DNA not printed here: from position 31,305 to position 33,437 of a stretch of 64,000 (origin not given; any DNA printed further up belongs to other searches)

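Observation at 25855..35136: Single operon: orphan galT, an alpha/beta hydrolase and four tandem paralogues of an undescribed domain architecture (duplicated alpha/beta modules fused to an EEP phosphoesterase)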

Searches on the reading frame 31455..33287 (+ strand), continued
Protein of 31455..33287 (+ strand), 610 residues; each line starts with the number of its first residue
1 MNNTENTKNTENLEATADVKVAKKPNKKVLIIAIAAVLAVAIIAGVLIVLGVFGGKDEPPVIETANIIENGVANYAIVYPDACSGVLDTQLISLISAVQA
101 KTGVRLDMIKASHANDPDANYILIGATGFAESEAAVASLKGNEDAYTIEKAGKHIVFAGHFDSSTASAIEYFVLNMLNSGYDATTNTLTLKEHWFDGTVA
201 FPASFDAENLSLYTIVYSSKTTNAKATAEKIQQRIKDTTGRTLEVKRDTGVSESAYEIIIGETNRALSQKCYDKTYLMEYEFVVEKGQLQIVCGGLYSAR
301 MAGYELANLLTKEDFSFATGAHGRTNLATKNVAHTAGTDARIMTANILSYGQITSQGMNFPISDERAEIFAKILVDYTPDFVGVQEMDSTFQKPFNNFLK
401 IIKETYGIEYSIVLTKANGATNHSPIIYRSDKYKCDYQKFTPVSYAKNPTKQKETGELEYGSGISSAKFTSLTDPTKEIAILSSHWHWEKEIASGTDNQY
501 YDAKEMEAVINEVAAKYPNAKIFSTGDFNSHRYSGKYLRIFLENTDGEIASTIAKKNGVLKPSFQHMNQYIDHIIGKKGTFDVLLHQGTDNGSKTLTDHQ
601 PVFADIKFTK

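Call 26: search_protein_representatives(alignment_id=A2)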
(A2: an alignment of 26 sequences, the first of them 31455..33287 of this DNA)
Query: 26 sequences, 593 profile positions. Proteins with E-value up to 0.001 (for the whole library): 13193; up to 1e-10: 5762; up to 1e-30: 1076. The best 150 are listed.
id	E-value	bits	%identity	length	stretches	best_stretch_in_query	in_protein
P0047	2.4e-268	907.8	-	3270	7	44-583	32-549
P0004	3.4e-238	808.2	-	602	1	3-592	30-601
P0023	3.0e-204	696.1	-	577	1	1-592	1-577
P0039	4.4e-201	685.6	-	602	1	2-591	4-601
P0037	3.5e-197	672.8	-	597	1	9-592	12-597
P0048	8.8e-192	654.9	-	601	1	10-592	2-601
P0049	2.5e-174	597.3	-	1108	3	8-591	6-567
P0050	1.3e-172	591.6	-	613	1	3-592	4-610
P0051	1.1e-171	588.5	-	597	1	1-590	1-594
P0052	1.4e-171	588.2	-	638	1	3-592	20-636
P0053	1.1e-170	585.2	-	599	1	7-592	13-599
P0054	1.1e-169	582.0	-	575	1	1-590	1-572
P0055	1.5e-168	578.2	-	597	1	8-591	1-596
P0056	4.3e-164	563.5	-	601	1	2-592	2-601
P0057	2.4e-163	561.0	-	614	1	1-592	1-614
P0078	8.2e-124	430.5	-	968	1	177-592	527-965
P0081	3.2e-121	421.9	-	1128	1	179-591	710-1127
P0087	5.3e-107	375.0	-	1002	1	188-592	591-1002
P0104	4.5e-91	322.4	-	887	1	185-591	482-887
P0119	5.7e-88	312.1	-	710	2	55-592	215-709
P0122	6.6e-87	308.6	-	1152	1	180-591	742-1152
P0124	1.1e-86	307.9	-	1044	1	168-591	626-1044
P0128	6.8e-86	305.3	-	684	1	185-591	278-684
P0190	3.1e-75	270.1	-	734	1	47-592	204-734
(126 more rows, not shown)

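Call 27: predict_structure(alignment_id=A2)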
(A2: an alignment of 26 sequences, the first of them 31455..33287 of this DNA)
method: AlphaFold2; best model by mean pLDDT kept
length: 610 residues; sequences in the alignment: 26
mean_pLDDT: 88.8   pTM: 0.82
mean pLDDT of the five models: 88.8, 87.5, 87.3, 87.3, 86.8
residues with pLDDT >= 90: 453; 70-90: 91; 50-70: 26; < 50: 40
segments of 3 or more residues with pLDDT < 50: 1-24, 49-61
pLDDT, mean of each block of 10 residues (from residue 1): 36 37 48 66 57 40 81 95 87 96 96 90 92 92 95 94 95 95 96 94 92 94 93 97 92 92 88 90 96 96 96 91 94 97 95 88 95 98 96 94 97 96 97 98 91 84 96 97 89 68 96 97 96 92 98 98 89 97 97 90 96
secondary structure, 60 per line:
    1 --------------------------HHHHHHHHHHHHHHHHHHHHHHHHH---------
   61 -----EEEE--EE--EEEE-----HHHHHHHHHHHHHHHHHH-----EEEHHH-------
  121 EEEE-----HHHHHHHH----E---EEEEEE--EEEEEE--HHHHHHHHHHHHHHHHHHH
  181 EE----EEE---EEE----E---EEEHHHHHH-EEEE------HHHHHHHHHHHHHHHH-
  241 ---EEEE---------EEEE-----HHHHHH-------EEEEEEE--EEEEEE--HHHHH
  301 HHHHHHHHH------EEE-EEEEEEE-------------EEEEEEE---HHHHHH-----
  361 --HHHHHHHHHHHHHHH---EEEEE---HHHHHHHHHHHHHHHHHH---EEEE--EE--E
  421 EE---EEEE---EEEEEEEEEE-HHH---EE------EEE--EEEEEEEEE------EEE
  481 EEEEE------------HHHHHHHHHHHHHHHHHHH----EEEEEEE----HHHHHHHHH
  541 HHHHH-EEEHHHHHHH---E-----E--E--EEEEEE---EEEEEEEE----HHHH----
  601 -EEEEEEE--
elements in order: H27-51 E66-69 E76-79 H85-102 E108-110 E121-124 H130-137 E146-151 E154-159 H162-180 E187-189 E193-195 E204-206 H207-212 E214-217 H224-239 E244-247 E257-260 H266-271 E279-285 E288-293 H296-309 E316-318 E320-326 E340-346 H350-355 H363-377 E381-385 H389-406 E410-413 E420-422 E426-429 E433-442 E458-460 E463-471 E478-485 H498-516 E521-527 H532-545 E547-549 H550-556 E572-577 E581-588 H593-596 E602-608

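Call 30: fold_search(model_id=the predicted structure, library=pdb)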
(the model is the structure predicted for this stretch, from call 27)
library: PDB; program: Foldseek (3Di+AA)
matches with E <= 10: 1133; with E <= 0.001: 140
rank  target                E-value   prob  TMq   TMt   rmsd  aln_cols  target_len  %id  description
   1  3ngq                  1.1e-13  1.00  0.32  0.54   7.5       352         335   12  Crystal structure of the human CNOT6L nuclease domain (released 2010-07-28)
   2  3g6s                  4.5e-13  1.00  0.34  0.75   5.1       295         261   17  Crystal structure of the endonuclease/exonuclease/phosphatase (BVU_0621) from Bacteroides vulgatus. Northeast Structural (released 2009-02-17)
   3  3mpr_B                4.7e-13  1.00  0.31  0.65   5.9       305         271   18  Crystal Structure of endonuclease/exonuclease/phosphatase family protein from Bacteroides thetaiotaomicron, Northeast  (released 2010-05-26)
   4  6bt2_B                5.3e-13  1.00  0.32  0.67   6.6       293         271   14  Structure of the human Nocturnin catalytic domain with bound sulfate anion (released 2018-05-16)
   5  3ngn                  6.3e-13  1.00  0.33  0.58   7.4       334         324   14  Crystal structure of the human CNOT6L nuclease domain in complex with AMP (released 2010-07-28)
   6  6bt2_A                7.9e-13  1.00  0.34  0.71   6.1       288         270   13  Structure of the human Nocturnin catalytic domain with bound sulfate anion (released 2018-05-16)
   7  6nf0                  1.0e-12  1.00  0.32  0.60   6.2       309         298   13  Nocturnin with bound NADPH substrate (released 2019-05-01)
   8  4z0v                  1.1e-12  1.00  0.33  0.45   6.5       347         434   17  The structure of human PDE12 residues 161-609 (released 2015-06-17)
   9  5dv4                  1.2e-12  1.00  0.31  0.52   7.6       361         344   13  Crystal structure of human CNOT6L in complex with neomycin (released 2016-10-26)
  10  4zkf                  1.6e-12  1.00  0.34  0.44   6.5       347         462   17  Crystal structure of human phosphodiesterase 12 (released 2015-06-17)
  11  4z2b                  1.9e-12  1.00  0.34  0.45   6.0       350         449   17  The structure of human PDE12 residues 161-609 in complex with GSK3036342A (released 2015-06-17)
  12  5inm_B                2.3e-12  1.00  0.32  0.74   4.5       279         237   15  Mouse Tdp2 protein, apo state with variable DNA-binding grasp conformations (released 2016-04-27)
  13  5j42_A                2.8e-12  1.00  0.32  0.72   5.1       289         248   14  Crystal structure of m2hTDP2-CAT in complex with a small molecule inhibitor (released 2016-05-04)
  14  3ngo_A                3.3e-12  1.00  0.30  0.51   8.5       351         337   12  Crystal structure of the human CNOT6L nuclease domain in complex with poly(A) DNA (released 2010-07-28)
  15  4gyz_D                3.7e-12  1.00  0.32  0.75   4.1       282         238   14  Mus Musculus Tdp2 Bound to dAMP and Mg2+ (released 2012-10-31)
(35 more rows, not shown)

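Call 34: search_solved_structures(query=A2, max_evalue=1, show_alignments=2)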
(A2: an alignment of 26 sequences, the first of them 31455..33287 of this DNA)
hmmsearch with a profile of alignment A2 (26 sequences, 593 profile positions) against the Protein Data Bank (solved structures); distinct sequences matched with E-value up to 1: 25.
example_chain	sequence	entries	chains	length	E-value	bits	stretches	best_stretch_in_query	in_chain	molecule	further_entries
3g6s_A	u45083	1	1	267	1.7e-19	72.7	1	322-592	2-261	Putative endonuclease/exonuclease/phosphatase family protein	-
4z0v_A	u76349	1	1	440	1e-10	43.8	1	315-516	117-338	2',5'-phosphodiesterase 12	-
4z2b_A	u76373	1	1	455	1.1e-10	43.6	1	315-516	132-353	2',5'-phosphodiesterase 12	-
4zkf_A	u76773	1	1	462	1.1e-10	43.6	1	315-516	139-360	2',5'-phosphodiesterase 12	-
3mpr_A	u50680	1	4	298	3.2e-10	42.1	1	341-572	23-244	Putative endonuclease/exonuclease/phosphatase family protein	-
4c1r_A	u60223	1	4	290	4.8e-10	41.5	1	347-572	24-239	MANNOSYL-6-PHOSPHATASE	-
6mal_A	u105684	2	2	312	1.4e-08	36.7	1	324-592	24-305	Nocturnin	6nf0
6bt1_A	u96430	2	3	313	1.4e-08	36.7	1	324-592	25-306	Nocturnin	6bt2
5j3p_A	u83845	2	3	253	0.00026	22.6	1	345-509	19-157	Tyrosyl-DNA phosphodiesterase 2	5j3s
5ino_A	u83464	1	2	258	0.00028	22.5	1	345-509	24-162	Tyrosyl-DNA phosphodiesterase 2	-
3l1w_A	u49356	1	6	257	0.0024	19.4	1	398-588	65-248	Uncharacterized protein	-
1dnk_A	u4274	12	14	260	0.0029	19.2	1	359-518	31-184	PROTEIN (DEOXYRIBONUCLEASE I (DNASE I) (E.C.3.1.21.1)) | Deoxyribonuclease-1 | DEOXYRIBONUCLEASE I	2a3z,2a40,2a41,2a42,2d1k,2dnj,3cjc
9fju_E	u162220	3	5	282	0.003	19.1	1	355-518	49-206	Deoxyribonuclease-1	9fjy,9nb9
1atn_D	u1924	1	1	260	0.0031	19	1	359-518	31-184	DEOXYRIBONUCLEASE I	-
4gz2_A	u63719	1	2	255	0.0052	18.3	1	348-507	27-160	Tyrosyl-DNA phosphodiesterase 2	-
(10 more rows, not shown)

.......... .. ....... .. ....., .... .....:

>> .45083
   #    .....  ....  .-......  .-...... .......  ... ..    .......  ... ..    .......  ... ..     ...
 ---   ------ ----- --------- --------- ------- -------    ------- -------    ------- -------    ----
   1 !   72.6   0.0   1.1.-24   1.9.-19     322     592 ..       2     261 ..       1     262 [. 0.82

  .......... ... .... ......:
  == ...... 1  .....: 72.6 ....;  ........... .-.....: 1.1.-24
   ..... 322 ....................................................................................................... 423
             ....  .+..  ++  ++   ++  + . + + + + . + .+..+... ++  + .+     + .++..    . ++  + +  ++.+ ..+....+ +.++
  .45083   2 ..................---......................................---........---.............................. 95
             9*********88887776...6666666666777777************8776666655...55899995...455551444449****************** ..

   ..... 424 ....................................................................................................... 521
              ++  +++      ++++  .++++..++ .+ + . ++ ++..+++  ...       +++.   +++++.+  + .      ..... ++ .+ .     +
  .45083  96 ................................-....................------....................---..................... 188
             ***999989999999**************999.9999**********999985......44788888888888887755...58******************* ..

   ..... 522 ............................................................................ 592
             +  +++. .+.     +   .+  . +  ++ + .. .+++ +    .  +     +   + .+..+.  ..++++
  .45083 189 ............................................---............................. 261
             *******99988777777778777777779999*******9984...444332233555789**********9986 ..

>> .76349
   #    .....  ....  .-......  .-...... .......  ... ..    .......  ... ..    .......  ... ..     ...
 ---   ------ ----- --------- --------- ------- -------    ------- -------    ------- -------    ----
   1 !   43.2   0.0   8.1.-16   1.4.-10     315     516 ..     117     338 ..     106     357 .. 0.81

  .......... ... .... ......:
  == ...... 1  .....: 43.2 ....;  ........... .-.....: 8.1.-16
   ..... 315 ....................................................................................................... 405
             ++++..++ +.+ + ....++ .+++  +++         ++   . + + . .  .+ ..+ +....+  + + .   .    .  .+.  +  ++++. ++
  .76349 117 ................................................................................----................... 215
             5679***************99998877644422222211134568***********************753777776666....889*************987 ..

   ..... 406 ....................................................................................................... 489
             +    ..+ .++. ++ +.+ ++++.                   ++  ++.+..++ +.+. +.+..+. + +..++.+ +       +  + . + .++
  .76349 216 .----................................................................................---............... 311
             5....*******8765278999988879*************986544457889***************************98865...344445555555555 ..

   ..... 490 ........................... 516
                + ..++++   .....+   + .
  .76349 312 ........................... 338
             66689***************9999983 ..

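Call 44: search_protein_families(library=pfam, proteins=[L017:8209-9825:+, L044:4937-6403:+, L008:8691-9707:-, L007:1399-4434:+, L039:11313-12575:+, L039:12681-15206:+, L044:9617-10585:+, L031:8414-9787:+, L006:10255-11436:+], max_evalue=0.01)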
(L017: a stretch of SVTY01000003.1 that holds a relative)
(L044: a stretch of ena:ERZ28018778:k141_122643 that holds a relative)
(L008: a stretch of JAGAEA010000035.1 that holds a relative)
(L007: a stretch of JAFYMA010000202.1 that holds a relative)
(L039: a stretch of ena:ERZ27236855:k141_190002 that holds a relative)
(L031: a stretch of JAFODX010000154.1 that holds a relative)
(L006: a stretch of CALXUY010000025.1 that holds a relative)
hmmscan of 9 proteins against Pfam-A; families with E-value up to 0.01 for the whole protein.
L017:8209-9825:+ (538 aa): 0 families

L044:4937-6403:+ (488 aa): 0 families

L008:8691-9707:- (338 aa): 4 families
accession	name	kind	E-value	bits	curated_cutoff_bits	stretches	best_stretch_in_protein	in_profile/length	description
PF12833.13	HTH_18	-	3e-17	63.1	33.6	1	224-300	2-78/80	Helix-turn-helix domain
PF00165.29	HTH_AraC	-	8.8e-08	32.5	26.6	1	273-300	15-41/42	Bacterial regulatory helix-turn-helix proteins, AraC family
PF02311.25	AraC_binding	-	0.00014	22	21.1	1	70-137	20-91/135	AraC-like ligand binding domain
PF13384.12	HTH_23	-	0.0014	18.8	24.6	1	210-241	14-41/50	Homeodomain-like domain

L007:1399-4434:+ (1011 aa): 2 families
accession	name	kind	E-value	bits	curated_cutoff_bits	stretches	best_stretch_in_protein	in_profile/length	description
PF13306.12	LRR_5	-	7.9e-58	194.3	27.7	2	848-965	1-116/127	BspA type Leucine rich repeat region (6 copies)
PF13855.12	LRR_8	-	6.2e-09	35.9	27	1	868-914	12-59/61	Leucine rich repeat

L039:11313-12575:+ (420 aa): 0 families

L039:12681-15206:+ (841 aa): 3 families
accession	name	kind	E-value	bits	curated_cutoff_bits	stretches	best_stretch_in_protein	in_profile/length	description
PF22666.2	Glyco_hydro_2_N2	-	4.1e-07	30.7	27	1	748-819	50-127/167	Glycosyl hydrolase 2 galactose-binding domain-like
PF17132.9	Glyco_hydro_106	-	0.00049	19.2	29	0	396-571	433-615/743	alpha-L-rhamnosidase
PF02837.24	Glyco_hydro_2_N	-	0.00095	19.6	28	1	726-811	46-139/169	Glycosyl hydrolases family 2, sugar binding domain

L044:9617-10585:+ (322 aa): 1 family
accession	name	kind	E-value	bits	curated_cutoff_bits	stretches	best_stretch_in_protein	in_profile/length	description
PF02811.25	PHP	-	0.0039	18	26.4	1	6-120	1-99/164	PHP domain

L031:8414-9787:+ (457 aa): 4 families
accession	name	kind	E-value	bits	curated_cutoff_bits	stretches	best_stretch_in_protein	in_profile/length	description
PF02894.22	GFO_IDH_MocA_C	-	2.9e-24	86.5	22.9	1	166-443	2-218/218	Oxidoreductase family, C-terminal alpha/beta domain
PF01408.29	GFO_IDH_MocA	-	5.2e-18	66.3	24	1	25-152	2-119/120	Oxidoreductase family, NAD-binding Rossmann fold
PF22725.1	GFO_IDH_MocA_C3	-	1.2e-16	61.3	27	1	162-344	2-124/124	GFO/IDH/MocA C-terminal domain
PF03447.22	NAD_binding_3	-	0.00066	20.8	24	1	49-151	21-115/116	Homoserine dehydrogenase, NAD binding domain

L006:10255-11436:+ (393 aa): 0 families

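Call 45: search_solved_structures(query=L017:8209-9825:+, max_evalue=1)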
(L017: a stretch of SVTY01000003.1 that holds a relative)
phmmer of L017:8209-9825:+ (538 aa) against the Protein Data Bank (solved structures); distinct sequences matched with E-value up to 1: 7.
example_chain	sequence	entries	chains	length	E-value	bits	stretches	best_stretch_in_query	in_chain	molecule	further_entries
7e1h_A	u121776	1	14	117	0.068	15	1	269-350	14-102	DNA-binding response regulator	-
7e90_A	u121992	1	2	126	0.26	13.1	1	269-350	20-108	DNA-binding response regulator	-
2jk9_A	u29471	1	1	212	0.28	13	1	476-514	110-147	SPRY DOMAIN-CONTAINING SOCS BOX PROTEIN 1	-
7e1b_A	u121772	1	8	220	0.31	12.9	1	270-350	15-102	DNA-binding response regulator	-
3f2o_A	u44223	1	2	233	0.31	12.8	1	476-513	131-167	SPRY domain-containing SOCS box protein 1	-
3rhz_A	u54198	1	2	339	0.75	11.6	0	141-219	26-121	Nucleotide sugar synthetase-like protein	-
3qkw_A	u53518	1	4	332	1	11.2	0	166-219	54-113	Nucleotide sugar synthetase-like protein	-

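Call 46: search_protein_families(library=ncbifam, proteins=[L017:8209-9825:+, L044:4937-6403:+, L039:11313-12575:+, L014:8369-9829:+], max_evalue=1)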
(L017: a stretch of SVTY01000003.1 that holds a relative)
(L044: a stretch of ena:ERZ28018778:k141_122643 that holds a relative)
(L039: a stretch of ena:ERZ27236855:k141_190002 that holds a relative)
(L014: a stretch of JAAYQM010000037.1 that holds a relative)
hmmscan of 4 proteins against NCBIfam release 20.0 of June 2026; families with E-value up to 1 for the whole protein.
L017:8209-9825:+ (538 aa): 0 families

L044:4937-6403:+ (488 aa): 0 families

L039:11313-12575:+ (420 aa): 0 families

L014:8369-9829:+ (486 aa): 4 families
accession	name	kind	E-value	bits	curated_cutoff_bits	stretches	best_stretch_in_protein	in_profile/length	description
NF041251.2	omp10_alpha_prot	equivalog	0.016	15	100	1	5-107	5-103/124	outer membrane lipoprotein Omp10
NF053527.1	lipo_Cory_WKLS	subfamily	0.038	13.9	105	1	11-48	4-44/166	WKL family lipoprotein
NF050142.1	PG1828_fam_lipo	equivalog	0.14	12.9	50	1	10-47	6-42/59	PG1828 family lipoprotein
TIGR02122.1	TRAP_TAXI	subfamily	0.15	10.9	84.35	1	6-55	5-52/320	TAXI family TRAP transporter solute-binding subunit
